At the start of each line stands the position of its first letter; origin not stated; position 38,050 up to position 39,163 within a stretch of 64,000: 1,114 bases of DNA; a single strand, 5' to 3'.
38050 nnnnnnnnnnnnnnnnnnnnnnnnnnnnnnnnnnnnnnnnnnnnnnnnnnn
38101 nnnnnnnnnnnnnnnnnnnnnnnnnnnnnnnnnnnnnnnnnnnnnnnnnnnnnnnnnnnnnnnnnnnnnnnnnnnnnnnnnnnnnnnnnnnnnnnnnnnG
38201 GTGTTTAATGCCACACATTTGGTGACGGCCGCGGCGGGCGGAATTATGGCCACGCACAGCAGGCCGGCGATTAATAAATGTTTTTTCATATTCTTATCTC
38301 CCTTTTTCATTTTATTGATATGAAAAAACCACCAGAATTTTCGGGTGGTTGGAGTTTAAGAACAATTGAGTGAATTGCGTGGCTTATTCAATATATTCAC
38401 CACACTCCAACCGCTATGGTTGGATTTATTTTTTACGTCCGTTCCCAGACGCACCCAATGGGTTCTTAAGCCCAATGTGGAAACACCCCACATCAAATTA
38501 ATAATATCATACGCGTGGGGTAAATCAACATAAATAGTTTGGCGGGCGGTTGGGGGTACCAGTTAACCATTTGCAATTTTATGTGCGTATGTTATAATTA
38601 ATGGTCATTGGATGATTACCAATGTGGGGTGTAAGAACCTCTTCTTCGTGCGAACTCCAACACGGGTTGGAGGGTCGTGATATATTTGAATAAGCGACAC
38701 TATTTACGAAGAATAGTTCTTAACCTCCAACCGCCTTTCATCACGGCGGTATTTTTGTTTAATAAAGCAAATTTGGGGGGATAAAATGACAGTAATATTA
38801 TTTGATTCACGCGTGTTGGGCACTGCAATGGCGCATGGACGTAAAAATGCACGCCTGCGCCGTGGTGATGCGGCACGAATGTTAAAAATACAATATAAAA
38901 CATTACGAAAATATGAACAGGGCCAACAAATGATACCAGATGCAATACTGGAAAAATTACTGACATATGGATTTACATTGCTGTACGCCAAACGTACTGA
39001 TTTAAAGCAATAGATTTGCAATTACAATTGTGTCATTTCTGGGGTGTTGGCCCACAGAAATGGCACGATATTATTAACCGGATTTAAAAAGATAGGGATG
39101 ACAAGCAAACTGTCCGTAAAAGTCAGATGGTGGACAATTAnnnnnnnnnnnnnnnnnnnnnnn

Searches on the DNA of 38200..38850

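Call 74: search_rna_families(source=window, start=38200, end=38850, threshold=evalue, max_evalue=1)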
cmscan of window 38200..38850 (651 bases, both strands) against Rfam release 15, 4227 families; matches with E-value up to 1: 4.
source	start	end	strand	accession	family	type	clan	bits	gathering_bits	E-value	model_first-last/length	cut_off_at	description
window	38291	38324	+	RF01344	CRISPR-DR34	Gene; CRISPR;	-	22.6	35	0.068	1-36/36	no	CRISPR RNA direct repeat element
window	38472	38534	-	RF04291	mir-368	Gene; miRNA;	CL00149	21.7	58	0.15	1-72/72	no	mir-368 microRNA precursor family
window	38264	38402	-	RF01578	RUF1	Gene; sRNA;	-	18.1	70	0.59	1-264/264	no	Plasmodium RNA of unkown function RUF1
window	38265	38359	-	RF00516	ylbH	Cis-reg; leader;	-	16.4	50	0.55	1-122/122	no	ylbH leader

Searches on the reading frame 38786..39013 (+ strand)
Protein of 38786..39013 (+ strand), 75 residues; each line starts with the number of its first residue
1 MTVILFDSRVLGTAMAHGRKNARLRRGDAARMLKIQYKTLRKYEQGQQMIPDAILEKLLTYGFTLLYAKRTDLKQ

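Call 11: search_protein_families(library=pfam, proteins=[window:38786-39013:+], max_evalue=0.01)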
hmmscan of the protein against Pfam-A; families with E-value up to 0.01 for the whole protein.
window:38786-39013:+ (75 aa): 3 families
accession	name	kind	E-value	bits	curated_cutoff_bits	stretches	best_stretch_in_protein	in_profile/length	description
PF13560.12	HTH_31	-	4.7e-05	24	27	1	11-60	2-52/64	Helix-turn-helix domain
PF01381.28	HTH_3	-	0.0025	18.2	23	1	19-59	5-45/55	Helix-turn-helix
PF00376.29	MerR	-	0.0048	17.1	28.2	1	27-45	3-21/38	MerR family regulatory protein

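Call 89: search_protein_families(library=ncbifam, proteins=[window:38786-39010:+], max_evalue=0.01)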
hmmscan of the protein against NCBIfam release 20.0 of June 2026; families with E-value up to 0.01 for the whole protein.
window:38786-39010:+ (75 aa): 4 families
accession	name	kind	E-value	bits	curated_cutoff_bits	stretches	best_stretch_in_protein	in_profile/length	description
TIGR03830.1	CxxCG_CxxCG_HTH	subfamily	3.3e-05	23.7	61.8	1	7-60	62-114/127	type II TA system antitoxin MqsA family protein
NF040522.1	VC1465_fam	subfamily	0.00021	21.3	70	1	18-56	4-42/111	VC1465 family Xer recombination activation factor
NF058600.1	TransRegSco1979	equivalog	0.0012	18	350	1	9-62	7-61/280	Sco1979 family transcriptional regulator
NF041951.1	phage_RstR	subfamily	0.0031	17.7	80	1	12-49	4-41/108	RstR family transcriptional repressor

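Call 90: find_homologous_proteins(query=window:38786-39010:+, max_evalue=0.001)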
Query window:38786-39010:+ (75 aa): 3 proteins with E <= 0.001 among 6 candidates.
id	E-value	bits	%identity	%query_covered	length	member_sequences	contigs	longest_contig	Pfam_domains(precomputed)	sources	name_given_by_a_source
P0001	3.7e-39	149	96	100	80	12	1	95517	-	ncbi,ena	-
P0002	4.2e-34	133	89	100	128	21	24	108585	-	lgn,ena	-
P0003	6.9e-23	97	96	68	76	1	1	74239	-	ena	-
